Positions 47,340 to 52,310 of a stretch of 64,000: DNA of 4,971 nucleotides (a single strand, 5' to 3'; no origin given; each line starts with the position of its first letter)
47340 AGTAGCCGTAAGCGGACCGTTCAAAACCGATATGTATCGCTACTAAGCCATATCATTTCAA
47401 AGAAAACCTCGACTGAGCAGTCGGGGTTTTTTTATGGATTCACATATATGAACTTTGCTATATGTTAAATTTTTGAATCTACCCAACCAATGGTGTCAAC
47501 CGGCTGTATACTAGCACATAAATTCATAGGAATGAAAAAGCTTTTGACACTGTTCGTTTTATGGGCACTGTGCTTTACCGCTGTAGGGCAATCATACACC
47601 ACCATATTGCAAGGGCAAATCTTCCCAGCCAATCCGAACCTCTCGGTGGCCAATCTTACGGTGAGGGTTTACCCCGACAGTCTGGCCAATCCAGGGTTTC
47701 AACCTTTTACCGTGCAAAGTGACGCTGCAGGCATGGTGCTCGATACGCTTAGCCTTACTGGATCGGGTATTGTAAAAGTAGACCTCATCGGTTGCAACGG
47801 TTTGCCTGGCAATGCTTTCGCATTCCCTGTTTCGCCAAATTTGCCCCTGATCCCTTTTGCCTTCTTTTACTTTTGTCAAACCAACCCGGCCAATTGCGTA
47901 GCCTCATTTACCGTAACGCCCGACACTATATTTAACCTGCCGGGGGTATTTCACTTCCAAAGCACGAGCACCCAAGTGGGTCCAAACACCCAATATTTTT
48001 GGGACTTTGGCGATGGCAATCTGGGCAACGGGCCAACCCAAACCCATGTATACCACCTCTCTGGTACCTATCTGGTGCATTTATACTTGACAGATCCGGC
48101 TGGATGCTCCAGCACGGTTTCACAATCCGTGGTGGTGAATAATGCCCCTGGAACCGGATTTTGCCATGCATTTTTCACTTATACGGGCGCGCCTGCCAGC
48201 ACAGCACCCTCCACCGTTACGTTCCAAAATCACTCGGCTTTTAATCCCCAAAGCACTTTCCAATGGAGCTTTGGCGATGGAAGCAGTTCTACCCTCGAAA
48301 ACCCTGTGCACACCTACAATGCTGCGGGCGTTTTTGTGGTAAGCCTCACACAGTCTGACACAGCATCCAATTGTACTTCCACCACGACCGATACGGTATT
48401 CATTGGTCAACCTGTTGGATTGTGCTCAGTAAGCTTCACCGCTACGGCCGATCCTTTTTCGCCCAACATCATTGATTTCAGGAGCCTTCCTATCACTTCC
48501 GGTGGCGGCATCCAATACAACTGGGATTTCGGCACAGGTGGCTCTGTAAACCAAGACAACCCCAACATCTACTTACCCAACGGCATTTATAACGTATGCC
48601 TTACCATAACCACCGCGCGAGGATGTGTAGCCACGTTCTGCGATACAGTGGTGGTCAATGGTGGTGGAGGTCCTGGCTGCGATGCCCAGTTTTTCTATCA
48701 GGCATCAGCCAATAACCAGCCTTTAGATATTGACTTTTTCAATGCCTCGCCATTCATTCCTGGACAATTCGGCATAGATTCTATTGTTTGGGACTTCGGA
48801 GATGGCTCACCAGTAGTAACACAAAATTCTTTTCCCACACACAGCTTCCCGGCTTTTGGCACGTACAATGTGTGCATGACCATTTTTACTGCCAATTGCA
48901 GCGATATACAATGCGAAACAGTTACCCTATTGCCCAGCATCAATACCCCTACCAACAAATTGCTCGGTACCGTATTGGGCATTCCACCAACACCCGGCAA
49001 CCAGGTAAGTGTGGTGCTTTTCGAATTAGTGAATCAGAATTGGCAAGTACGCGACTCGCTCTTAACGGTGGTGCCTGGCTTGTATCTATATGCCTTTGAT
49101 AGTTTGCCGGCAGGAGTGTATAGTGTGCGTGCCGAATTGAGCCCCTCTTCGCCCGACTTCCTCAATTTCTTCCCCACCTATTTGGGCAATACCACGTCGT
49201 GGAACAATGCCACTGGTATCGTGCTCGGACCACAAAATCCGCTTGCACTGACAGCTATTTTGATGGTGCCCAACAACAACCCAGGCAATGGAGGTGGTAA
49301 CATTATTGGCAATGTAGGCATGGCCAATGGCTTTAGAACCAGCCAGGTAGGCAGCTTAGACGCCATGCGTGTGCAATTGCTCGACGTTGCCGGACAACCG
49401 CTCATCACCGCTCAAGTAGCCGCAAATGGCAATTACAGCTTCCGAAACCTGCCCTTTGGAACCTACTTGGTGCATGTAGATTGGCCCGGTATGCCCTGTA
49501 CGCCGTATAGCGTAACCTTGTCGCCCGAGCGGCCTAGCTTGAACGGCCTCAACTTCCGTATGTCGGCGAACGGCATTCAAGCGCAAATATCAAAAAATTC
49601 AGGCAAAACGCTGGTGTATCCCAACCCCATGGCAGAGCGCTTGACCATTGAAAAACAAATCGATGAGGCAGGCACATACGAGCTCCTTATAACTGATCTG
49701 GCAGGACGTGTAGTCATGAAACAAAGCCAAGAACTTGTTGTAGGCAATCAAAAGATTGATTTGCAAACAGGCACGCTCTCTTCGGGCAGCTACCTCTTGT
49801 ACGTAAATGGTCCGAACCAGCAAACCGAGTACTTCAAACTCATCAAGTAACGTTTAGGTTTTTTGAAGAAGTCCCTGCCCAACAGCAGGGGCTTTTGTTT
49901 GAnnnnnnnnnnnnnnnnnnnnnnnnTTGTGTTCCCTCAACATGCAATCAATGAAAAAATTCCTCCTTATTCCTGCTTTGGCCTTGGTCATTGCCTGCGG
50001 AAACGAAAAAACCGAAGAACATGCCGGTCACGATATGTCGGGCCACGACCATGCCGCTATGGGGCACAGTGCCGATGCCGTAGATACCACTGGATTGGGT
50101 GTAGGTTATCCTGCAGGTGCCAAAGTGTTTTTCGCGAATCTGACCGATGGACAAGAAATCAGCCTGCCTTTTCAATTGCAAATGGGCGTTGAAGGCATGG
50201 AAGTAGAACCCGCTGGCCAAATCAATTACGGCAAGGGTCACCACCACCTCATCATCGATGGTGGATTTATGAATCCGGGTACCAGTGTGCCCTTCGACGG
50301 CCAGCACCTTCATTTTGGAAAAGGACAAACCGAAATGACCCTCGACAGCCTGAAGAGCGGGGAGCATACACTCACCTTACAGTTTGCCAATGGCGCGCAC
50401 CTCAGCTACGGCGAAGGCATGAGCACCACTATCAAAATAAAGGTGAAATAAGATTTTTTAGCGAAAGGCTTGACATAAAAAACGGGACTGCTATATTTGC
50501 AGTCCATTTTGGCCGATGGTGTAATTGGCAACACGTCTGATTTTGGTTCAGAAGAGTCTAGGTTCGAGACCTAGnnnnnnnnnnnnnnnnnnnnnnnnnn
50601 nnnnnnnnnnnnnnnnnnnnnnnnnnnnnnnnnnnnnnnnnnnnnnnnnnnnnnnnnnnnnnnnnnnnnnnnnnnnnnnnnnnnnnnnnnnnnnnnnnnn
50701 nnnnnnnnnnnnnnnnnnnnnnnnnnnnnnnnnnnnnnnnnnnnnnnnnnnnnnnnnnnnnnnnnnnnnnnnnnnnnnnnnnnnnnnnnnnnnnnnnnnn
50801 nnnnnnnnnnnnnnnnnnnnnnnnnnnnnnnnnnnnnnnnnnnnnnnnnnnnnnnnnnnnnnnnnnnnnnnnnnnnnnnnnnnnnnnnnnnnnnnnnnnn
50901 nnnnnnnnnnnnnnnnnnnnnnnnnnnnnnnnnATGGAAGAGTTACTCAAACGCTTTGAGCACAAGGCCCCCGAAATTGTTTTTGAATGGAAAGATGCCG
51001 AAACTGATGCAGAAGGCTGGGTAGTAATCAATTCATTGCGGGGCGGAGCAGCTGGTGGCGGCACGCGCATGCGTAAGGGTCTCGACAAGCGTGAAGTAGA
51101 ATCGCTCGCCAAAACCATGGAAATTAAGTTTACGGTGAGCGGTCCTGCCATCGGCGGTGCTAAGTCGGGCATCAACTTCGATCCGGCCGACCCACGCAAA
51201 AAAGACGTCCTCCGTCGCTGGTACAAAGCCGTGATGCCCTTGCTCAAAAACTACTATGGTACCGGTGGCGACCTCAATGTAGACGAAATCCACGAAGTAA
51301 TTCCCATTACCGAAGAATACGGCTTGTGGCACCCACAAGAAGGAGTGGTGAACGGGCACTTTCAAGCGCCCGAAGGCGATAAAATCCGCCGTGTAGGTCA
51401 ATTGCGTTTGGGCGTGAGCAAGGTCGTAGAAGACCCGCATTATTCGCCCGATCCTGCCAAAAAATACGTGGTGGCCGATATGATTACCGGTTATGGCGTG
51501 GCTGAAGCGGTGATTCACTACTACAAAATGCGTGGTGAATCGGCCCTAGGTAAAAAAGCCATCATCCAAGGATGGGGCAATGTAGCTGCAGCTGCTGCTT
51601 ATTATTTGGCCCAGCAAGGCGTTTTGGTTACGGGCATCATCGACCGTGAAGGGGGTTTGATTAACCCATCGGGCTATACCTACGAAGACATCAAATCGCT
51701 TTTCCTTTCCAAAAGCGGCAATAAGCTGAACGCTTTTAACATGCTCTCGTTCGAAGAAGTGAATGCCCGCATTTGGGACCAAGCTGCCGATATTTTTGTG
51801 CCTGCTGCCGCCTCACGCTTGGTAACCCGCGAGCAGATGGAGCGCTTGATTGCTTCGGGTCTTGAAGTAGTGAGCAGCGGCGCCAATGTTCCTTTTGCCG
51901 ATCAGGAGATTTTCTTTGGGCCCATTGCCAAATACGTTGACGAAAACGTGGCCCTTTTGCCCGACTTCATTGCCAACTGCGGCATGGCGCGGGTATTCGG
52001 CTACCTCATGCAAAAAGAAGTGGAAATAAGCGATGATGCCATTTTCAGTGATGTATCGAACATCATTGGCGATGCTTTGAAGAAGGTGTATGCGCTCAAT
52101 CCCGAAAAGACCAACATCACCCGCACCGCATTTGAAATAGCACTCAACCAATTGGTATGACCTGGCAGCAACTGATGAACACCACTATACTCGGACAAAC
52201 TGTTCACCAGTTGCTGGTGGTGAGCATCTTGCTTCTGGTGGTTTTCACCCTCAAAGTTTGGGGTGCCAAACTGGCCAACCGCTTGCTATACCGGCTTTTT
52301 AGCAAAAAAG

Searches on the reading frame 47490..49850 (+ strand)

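Call 63: search_protein_families(library=pfam, proteins=[window:47490-49850:+], max_evalue=0.00001)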
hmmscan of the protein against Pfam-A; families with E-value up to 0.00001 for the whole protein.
window:47490-49850:+ (786 aa): 6 families
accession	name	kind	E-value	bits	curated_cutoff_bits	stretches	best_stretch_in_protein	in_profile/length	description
PF18911.6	PKD_4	-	9.5e-43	144.6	27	3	154-214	22-81/85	PKD domain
PF00801.26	PKD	-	3.8e-32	110.5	23.5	2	141-209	3-74/80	PKD domain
PF18962.6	Por_Secre_tail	-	7.4e-14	52.2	27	1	709-780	1-70/75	Secretion system C-terminal sorting domain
PF17210.9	SdrD_B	-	1.2e-07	32.3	29.7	0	612-666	13-67/112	SdrD B-like domain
PF13620.12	CarboxypepD_reg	-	2.6e-07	31.3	32.3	0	626-691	17-81/82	Carboxypeptidase regulatory-like domain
PF16967.11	TcfC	-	4.1e-07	29.9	29.4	0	362-381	41-60/68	E-set like domain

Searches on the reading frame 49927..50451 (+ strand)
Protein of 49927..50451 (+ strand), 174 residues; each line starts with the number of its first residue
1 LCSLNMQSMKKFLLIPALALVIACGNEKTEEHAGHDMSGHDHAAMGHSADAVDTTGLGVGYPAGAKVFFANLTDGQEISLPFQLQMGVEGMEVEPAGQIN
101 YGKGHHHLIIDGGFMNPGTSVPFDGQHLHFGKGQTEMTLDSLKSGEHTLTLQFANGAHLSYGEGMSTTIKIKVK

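Call 63: search_protein_families(library=pfam, proteins=[window:49927-50451:+], max_evalue=0.00001)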
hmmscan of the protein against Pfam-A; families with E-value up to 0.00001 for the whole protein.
window:49927-50451:+ (174 aa): 1 family
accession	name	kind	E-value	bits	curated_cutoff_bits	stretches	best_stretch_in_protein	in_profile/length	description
PF14347.11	DUF4399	-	3.4e-30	104.7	28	1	85-174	2-91/91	Domain of unknown function (DUF4399)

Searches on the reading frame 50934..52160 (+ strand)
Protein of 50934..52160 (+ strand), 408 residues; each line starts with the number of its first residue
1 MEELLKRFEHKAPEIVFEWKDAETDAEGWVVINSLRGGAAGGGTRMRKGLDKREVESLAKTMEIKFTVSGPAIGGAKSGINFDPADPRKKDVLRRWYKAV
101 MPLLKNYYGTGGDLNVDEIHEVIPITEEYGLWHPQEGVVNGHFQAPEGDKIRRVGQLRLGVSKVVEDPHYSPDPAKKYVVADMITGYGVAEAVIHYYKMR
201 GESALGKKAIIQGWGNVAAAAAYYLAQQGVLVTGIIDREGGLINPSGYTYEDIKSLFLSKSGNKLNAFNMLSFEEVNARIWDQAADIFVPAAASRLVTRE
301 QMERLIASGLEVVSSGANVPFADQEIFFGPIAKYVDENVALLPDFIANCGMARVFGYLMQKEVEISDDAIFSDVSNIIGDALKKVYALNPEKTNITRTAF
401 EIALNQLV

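Call 63: search_protein_families(library=pfam, proteins=[window:50934-52160:+], max_evalue=0.00001)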
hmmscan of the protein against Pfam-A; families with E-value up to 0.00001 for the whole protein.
window:50934-52160:+ (408 aa): 2 families
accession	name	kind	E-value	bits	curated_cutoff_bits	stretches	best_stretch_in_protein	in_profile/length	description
PF00208.27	ELFV_dehydrog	-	7.8e-28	98.2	23.4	1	183-404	8-230/241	Glutamate/Leucine/Phenylalanine/Valine dehydrogenase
PF02812.23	ELFV_dehydrog_N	-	1.5e-12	47.8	25.3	1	26-114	21-108/129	Glu/Leu/Phe/Val dehydrogenase, dimerisation domain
